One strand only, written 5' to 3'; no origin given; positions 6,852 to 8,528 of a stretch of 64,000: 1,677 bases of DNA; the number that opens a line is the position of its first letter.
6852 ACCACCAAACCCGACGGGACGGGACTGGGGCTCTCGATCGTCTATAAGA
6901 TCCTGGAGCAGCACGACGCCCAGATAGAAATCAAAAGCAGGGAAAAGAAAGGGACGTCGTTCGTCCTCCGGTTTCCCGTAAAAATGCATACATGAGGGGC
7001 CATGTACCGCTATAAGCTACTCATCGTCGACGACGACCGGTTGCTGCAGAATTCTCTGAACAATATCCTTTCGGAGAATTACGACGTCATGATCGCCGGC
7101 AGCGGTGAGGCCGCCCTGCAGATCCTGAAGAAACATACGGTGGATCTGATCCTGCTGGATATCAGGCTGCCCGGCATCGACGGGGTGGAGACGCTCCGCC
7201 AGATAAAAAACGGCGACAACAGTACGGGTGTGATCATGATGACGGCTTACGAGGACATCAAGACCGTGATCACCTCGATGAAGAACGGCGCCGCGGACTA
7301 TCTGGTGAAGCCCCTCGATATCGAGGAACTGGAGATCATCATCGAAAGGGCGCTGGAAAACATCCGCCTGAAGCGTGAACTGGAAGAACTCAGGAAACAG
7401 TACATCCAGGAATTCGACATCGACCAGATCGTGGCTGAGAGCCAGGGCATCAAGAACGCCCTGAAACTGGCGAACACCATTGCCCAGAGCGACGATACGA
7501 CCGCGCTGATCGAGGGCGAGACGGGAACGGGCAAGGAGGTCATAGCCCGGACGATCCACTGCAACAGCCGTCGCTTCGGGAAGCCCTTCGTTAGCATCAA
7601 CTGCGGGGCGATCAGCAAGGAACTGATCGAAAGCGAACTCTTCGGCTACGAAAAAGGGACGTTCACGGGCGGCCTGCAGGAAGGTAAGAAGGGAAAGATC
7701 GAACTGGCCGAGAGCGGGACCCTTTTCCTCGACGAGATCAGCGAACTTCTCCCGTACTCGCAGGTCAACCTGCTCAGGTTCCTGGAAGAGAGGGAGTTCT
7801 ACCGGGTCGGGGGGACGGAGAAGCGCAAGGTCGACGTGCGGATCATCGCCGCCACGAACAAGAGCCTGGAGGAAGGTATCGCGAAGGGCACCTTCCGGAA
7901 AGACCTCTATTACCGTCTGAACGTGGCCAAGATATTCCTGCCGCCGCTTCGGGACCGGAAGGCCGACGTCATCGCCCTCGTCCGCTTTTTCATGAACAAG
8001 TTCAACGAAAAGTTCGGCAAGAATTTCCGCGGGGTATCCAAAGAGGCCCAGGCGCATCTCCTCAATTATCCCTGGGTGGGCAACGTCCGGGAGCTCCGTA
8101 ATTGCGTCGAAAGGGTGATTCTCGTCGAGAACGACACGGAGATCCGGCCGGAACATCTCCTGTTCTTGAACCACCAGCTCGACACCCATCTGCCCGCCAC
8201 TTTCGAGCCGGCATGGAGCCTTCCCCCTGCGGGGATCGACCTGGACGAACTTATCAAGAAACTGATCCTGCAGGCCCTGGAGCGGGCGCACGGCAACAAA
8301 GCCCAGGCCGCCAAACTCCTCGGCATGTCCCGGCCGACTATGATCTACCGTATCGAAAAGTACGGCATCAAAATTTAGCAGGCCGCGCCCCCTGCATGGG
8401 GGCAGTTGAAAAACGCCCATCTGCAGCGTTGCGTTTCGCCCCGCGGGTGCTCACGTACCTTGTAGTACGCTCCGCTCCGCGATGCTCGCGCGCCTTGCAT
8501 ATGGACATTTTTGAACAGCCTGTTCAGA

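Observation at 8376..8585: MITE-like repeat (two copies in window) carrying a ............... palindrome; copy A is flanked by a perfect 49-bp direct repeat that includes the upstream stop codon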

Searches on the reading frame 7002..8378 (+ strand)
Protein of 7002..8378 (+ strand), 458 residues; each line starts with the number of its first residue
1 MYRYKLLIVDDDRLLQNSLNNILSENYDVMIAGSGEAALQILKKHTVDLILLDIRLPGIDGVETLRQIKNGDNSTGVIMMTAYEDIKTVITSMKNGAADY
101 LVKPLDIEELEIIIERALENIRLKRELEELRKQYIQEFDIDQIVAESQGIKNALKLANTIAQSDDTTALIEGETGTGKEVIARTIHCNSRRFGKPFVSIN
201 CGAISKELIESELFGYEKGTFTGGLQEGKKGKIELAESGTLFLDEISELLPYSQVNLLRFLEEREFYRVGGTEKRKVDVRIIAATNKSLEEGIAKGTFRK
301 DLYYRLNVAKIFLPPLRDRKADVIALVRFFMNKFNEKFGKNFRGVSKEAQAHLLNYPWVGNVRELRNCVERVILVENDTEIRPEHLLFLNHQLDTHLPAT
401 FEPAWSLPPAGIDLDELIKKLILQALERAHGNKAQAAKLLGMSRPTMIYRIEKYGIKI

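Call 32: find_encoding_contigs(protein=window:7002-8378:+, flank=3000, max_places=6)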
Protein window:7002-8378:+ (458 aa): no gene with exactly this product is on record in the collection.

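Call 33: find_homologous_proteins(query=window:7002-8378:+, max_evalue=1e-50)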
Query window:7002-8378:+ (458 aa): 7949 proteins with E <= 1e-50 among 8000 candidates; the best 120 are listed.
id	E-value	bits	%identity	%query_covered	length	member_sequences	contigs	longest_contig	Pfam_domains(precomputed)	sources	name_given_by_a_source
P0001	1.6e-285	965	96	100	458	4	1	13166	PF00158.33,PF25601.2,PF02954.26,PF14532.13,PF07728.21,PF00072.31,PF01078.28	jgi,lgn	-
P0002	1.4e-281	952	95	100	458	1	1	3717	PF00158.33,PF25601.2,PF02954.26,PF14532.13,PF07728.21,PF00072.31,PF01078.28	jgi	jgi:two-component system response regulator AtoC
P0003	5.0e-263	891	89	100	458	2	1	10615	PF00158.33,PF25601.2,PF02954.26,PF14532.13,PF07728.21,PF00072.31,PF01078.28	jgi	-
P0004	1.4e-260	883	88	100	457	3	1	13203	PF00158.33,PF25601.2,PF02954.26,PF14532.13,PF07728.21,PF00072.31,PF01078.28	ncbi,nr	ncbi:MAG: Transcriptional regulatory protein ZraR [Syntrophaceae bacterium PtaU1.Bin231]|nr:MAG: Tra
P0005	5.9e-250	848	84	100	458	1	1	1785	PF00158.33,PF25601.2,PF02954.26,PF14532.13,PF07728.21,PF00072.31,PF01078.28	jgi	-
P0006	7.0e-250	848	85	100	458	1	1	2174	PF00158.33,PF25601.2,PF02954.26,PF14532.13,PF07728.21,PF00072.31,PF01078.28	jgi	-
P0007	1.8e-249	846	85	100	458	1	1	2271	PF00158.33,PF25601.2,PF02954.26,PF14532.13,PF07728.21,PF00072.31,PF01078.28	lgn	-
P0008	2.3e-249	846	84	100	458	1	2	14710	PF00158.33,PF25601.2,PF02954.26,PF14532.13,PF07728.21,PF00072.31,PF01078.28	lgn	-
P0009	4.3e-249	845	84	100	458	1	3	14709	PF00158.33,PF25601.2,PF02954.26,PF14532.13,PF07728.21,PF00072.31,PF01078.28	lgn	-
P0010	4.4e-249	845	84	100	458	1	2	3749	PF00158.33,PF25601.2,PF02954.26,PF14532.13,PF07728.21,PF00072.31,PF01078.28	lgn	-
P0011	4.8e-248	842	83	100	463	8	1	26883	PF00158.33,PF25601.2,PF02954.26,PF00004.36,PF14532.13,PF07728.21,PF00072.31,PF01078.28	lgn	-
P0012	7.3e-248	841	84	100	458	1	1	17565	PF00158.33,PF25601.2,PF02954.26,PF14532.13,PF07728.21,PF00072.31,PF01078.28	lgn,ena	-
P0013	4.9e-241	818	81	100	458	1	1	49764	PF00158.33,PF25601.2,PF02954.26,PF00004.36,PF14532.13,PF07728.21,PF00072.31,PF01078.28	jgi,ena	-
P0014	3.0e-236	803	81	100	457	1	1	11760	PF00158.33,PF25601.2,PF02954.26,PF00004.36,PF14532.13,PF07728.21,PF00072.31,PF01078.28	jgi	-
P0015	2.9e-235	799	79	100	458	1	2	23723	PF00158.33,PF25601.2,PF02954.26,PF00004.36,PF14532.13,PF07728.21,PF00072.31,PF01078.28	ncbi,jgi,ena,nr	ncbi:MAG: sigma-54 dependent transcriptional regulator [Syntrophales bacterium]|jgi:DNA-binding NtrC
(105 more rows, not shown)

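Call 34: find_encoding_contigs(protein=P0001, flank=3000, max_places=3)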
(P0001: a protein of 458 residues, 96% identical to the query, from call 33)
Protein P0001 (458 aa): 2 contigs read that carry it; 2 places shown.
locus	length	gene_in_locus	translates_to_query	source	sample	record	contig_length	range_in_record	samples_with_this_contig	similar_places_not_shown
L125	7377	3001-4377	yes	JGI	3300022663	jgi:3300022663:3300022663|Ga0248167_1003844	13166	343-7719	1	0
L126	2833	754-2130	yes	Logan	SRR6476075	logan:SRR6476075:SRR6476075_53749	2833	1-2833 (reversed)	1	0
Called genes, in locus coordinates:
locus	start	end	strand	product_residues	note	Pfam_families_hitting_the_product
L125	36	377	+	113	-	PF03358:FMN_red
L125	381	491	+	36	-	-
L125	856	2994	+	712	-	PF01590:GAF, PF13185:GAF_2, PF13492:GAF_3, PF01590:GAF, PF13185:GAF_2, PF13492:GAF_3, PF00989:PAS, PF08448:PAS_4, +4 more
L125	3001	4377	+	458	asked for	PF00072:Response_reg, PF00158:Sigma54_activat, PF01078:Mg_chelatase (faint), PF14532:Sigma54_activ_2, PF07728:AAA_5 (weak), PF25601:AAA_lid_14, PF02954:HTH_8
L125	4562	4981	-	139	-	PF14537:Cytochrom_c3_2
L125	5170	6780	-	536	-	PF00890:FAD_binding_2, PF01266:DAO (weak), PF12831:FAD_oxidored (weak)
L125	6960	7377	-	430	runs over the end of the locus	PF00989:PAS, PF08448:PAS_4, PF13426:PAS_9, PF08447:PAS_3, PF14598:PAS_11 (weak), PF00989:PAS (weak), PF08448:PAS_4, PF00196:GerE, +2 more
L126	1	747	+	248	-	?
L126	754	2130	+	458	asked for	PF00072:Response_reg, PF00158:Sigma54_activat, PF01078:Mg_chelatase (faint), PF14532:Sigma54_activ_2, PF07728:AAA_5 (weak), PF25601:AAA_lid_14, PF02954:HTH_8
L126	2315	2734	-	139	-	PF14537:Cytochrom_c3_2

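Call 35: find_encoding_contigs(protein=P0002, flank=3000, max_places=3)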
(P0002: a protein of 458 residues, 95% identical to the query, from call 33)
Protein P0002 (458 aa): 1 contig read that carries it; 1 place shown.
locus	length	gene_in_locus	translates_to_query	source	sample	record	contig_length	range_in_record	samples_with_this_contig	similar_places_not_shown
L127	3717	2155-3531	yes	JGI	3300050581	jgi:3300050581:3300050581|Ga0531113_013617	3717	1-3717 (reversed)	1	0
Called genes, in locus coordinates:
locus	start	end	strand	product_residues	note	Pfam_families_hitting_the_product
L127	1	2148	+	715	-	?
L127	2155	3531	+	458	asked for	PF00072:Response_reg, PF07728:AAA_5 (faint), PF00158:Sigma54_activat, PF01078:Mg_chelatase (faint), PF14532:Sigma54_activ_2, PF25601:AAA_lid_14, PF02954:HTH_8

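Call 36: find_encoding_contigs(protein=P0003, flank=3000, max_places=3)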
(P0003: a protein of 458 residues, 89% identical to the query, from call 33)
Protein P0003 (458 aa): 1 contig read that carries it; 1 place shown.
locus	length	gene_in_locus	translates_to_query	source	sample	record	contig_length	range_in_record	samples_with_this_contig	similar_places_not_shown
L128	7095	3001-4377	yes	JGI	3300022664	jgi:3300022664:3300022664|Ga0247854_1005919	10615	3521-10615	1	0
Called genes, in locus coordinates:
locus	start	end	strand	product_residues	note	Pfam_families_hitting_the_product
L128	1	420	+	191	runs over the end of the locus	PF02525:Flavodoxin_2, PF03358:FMN_red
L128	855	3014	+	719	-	PF01590:GAF, PF13185:GAF_2, PF01590:GAF, PF13185:GAF_2, PF13492:GAF_3, PF00989:PAS, PF08448:PAS_4, PF13426:PAS_9, +4 more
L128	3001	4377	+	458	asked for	PF00072:Response_reg, PF07728:AAA_5 (faint), PF00158:Sigma54_activat, PF01078:Mg_chelatase (faint), PF14532:Sigma54_activ_2, PF25601:AAA_lid_14, PF02954:HTH_8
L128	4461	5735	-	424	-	PF07690:MFS_1, PF06779:MFS_4, PF07690:MFS_1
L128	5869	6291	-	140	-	PF14537:Cytochrom_c3_2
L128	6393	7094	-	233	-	?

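Call 37: find_encoding_contigs(protein=P0004, flank=3000, max_places=3)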
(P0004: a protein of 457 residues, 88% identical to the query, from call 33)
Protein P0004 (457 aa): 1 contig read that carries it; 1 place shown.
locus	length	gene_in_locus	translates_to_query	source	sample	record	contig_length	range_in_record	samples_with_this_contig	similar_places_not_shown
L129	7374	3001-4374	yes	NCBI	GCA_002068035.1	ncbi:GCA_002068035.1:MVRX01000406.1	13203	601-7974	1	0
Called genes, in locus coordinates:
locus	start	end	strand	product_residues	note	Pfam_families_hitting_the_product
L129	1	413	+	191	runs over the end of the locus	PF02525:Flavodoxin_2, PF03358:FMN_red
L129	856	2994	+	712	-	PF01590:GAF, PF13185:GAF_2, PF01590:GAF, PF13185:GAF_2, PF13492:GAF_3, PF00989:PAS, PF08448:PAS_4, PF13426:PAS_9, +4 more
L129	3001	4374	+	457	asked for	PF00072:Response_reg, PF07728:AAA_5 (faint), PF00158:Sigma54_activat, PF01078:Mg_chelatase (faint), PF14532:Sigma54_activ_2, PF25601:AAA_lid_14, PF02954:HTH_8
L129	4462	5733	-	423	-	PF07690:MFS_1, PF06779:MFS_4, PF07690:MFS_1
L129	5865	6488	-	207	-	PF00691:OmpA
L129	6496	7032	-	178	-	PF04773:FecR (weak)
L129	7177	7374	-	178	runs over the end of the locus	PF00293:NUDIX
